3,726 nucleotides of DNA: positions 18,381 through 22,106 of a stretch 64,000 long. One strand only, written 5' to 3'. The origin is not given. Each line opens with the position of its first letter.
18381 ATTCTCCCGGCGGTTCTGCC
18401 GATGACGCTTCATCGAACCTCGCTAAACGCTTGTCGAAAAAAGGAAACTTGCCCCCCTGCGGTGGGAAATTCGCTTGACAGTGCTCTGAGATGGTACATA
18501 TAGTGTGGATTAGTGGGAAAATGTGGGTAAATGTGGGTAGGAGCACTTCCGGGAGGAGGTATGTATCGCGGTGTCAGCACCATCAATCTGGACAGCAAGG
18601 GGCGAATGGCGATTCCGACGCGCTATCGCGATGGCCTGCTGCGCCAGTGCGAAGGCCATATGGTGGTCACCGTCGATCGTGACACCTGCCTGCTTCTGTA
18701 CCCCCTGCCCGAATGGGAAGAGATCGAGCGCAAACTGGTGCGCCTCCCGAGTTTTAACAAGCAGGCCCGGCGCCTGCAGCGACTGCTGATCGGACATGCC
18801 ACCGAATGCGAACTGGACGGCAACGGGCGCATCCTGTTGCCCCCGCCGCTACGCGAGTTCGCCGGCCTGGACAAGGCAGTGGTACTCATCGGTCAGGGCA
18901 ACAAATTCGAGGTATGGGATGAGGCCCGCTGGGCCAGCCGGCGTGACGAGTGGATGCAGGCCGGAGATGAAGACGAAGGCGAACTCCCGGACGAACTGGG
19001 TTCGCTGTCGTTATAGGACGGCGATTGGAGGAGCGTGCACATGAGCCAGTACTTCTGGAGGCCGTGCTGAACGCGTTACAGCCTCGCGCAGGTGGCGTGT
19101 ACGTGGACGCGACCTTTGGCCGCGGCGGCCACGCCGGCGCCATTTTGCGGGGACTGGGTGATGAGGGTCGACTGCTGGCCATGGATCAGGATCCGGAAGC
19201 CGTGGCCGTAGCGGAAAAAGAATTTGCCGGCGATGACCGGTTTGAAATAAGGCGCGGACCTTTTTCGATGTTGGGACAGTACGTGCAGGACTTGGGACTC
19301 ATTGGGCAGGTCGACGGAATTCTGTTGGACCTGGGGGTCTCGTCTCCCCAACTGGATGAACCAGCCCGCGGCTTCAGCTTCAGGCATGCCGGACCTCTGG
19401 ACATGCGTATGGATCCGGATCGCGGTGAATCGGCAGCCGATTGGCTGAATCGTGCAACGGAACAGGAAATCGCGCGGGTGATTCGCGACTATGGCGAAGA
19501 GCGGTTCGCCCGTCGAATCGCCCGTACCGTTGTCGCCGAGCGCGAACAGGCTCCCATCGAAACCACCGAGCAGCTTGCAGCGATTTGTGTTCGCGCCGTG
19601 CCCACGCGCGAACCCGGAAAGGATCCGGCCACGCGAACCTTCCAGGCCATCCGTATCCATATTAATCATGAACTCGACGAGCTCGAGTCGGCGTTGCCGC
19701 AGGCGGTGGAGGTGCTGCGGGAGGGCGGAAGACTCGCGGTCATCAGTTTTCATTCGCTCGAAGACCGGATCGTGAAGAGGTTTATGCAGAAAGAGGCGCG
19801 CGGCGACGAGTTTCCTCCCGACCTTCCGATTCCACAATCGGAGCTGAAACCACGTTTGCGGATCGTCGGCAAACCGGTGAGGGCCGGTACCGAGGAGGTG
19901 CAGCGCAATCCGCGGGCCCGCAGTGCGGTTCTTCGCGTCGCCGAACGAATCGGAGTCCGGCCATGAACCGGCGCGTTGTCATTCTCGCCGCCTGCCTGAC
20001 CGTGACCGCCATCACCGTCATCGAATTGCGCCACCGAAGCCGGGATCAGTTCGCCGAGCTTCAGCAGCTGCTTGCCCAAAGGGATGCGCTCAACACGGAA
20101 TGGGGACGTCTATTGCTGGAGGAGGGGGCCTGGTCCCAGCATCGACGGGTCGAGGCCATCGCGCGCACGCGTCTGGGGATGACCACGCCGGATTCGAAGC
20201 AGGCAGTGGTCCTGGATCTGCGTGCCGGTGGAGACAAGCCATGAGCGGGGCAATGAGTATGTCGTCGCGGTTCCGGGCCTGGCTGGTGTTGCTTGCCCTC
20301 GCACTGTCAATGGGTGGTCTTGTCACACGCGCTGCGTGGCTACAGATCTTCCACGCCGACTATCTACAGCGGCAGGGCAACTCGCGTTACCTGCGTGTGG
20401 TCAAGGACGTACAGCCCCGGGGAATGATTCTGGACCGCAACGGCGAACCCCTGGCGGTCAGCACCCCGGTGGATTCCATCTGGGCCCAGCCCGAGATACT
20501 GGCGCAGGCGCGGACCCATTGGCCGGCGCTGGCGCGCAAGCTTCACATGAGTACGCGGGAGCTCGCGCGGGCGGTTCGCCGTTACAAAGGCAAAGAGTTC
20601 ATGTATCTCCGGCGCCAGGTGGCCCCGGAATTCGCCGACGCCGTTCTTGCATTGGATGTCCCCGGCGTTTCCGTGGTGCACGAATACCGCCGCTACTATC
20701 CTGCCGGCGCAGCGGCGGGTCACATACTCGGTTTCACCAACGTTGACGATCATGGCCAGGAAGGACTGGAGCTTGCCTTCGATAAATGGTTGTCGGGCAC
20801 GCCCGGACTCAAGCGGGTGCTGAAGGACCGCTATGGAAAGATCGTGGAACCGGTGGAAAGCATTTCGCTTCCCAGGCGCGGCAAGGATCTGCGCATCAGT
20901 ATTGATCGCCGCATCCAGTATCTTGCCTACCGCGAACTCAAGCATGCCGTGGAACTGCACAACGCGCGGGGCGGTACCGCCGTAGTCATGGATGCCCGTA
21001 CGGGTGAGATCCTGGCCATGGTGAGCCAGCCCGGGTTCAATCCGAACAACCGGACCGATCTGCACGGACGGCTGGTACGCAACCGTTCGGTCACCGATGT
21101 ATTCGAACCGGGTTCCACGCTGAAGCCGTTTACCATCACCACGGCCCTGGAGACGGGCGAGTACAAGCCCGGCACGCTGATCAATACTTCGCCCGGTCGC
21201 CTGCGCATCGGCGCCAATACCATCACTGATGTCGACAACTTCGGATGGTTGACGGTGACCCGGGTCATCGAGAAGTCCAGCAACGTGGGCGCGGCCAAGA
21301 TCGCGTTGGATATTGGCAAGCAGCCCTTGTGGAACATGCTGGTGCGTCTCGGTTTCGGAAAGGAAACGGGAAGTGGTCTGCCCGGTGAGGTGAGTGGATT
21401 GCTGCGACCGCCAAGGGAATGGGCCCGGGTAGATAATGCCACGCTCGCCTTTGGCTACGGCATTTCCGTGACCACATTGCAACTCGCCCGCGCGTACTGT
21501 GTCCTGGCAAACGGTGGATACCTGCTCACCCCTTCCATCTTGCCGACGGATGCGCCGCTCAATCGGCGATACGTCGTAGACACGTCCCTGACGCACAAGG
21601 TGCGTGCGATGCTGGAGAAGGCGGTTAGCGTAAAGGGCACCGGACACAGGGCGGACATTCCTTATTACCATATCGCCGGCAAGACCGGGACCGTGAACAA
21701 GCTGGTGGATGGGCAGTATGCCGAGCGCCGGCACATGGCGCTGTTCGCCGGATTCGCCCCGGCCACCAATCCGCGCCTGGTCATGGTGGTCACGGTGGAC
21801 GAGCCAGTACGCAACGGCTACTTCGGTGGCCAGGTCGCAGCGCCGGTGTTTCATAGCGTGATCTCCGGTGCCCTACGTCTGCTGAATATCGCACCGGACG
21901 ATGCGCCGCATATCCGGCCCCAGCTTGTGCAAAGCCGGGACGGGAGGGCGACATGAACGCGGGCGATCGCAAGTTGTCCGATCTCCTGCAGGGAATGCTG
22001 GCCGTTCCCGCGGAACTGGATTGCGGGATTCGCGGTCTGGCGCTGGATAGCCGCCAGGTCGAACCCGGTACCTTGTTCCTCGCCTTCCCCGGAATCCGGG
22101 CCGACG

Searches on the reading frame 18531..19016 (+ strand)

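Call 45: search_protein_families(library=pfam, proteins=[window:18531-19016:+], max_evalue=0.00001)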
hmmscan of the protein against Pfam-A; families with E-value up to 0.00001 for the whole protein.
window:18531-19016:+ (161 aa): 1 family
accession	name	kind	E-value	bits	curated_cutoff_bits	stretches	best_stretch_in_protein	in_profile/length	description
PF02381.23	MraZ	-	9e-38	128.5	23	2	86-136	1-51/72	MraZ protein, putative antitoxin-like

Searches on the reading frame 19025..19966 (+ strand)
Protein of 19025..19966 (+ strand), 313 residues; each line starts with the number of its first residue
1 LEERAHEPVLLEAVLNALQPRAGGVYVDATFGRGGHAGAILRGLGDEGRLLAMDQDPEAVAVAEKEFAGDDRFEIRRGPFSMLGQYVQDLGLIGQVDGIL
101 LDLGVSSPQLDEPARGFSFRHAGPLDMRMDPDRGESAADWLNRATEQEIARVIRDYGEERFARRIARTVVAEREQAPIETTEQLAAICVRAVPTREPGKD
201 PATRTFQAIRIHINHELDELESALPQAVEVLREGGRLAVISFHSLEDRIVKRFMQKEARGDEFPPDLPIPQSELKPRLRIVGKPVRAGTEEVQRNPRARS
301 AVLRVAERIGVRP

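Call 45: search_protein_families(library=pfam, proteins=[window:19025-19966:+], max_evalue=0.00001)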
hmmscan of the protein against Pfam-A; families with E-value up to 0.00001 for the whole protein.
window:19025-19966:+ (313 aa): 1 family
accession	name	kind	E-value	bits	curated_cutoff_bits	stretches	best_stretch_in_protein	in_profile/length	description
PF01795.25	Methyltransf_5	-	2.2e-113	379.2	27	1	5-309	3-309/309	MraW methylase family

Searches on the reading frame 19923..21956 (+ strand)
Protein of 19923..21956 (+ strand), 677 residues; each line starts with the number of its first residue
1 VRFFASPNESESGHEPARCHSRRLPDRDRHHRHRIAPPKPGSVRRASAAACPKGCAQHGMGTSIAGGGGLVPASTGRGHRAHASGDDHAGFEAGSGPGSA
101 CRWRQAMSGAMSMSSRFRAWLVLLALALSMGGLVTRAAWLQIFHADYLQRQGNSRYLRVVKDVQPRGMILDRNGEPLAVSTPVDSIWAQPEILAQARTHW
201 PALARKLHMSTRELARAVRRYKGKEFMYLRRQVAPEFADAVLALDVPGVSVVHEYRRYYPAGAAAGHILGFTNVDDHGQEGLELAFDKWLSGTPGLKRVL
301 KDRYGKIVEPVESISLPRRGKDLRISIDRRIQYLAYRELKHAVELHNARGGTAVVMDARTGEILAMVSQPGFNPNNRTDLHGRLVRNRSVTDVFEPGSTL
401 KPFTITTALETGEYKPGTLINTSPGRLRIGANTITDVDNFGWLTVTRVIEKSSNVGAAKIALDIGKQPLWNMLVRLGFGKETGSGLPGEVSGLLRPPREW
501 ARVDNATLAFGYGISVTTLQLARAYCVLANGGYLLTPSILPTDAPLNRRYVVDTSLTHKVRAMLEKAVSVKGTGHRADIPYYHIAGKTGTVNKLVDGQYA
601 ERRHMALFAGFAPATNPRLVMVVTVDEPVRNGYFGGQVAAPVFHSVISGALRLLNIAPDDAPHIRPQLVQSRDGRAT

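Call 45: search_protein_families(library=pfam, proteins=[window:19923-21956:+], max_evalue=0.00001)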
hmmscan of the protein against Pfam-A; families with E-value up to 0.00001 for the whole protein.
window:19923-21956:+ (677 aa): 2 families
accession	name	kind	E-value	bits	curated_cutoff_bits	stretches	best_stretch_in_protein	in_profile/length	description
PF00905.27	Transpeptidase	-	2.7e-74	250.5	22.1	1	351-647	1-298/299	Penicillin binding protein transpeptidase domain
PF03717.20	PBP_dimer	-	3.8e-20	73.5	24.4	1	165-309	5-177/180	Penicillin-binding Protein dimerisation domain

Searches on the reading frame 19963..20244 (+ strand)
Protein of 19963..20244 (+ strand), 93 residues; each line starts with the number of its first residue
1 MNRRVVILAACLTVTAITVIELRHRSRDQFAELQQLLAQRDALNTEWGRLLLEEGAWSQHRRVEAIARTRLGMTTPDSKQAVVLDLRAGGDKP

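Call 45: search_protein_families(library=pfam, proteins=[window:19963-20244:+], max_evalue=0.00001)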
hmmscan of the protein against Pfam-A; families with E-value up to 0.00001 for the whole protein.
window:19963-20244:+ (93 aa): 1 family
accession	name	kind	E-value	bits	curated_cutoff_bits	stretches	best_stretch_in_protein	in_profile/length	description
PF04999.18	FtsL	-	1e-24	86.8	22.9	1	3-84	14-95/97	Cell division protein FtsL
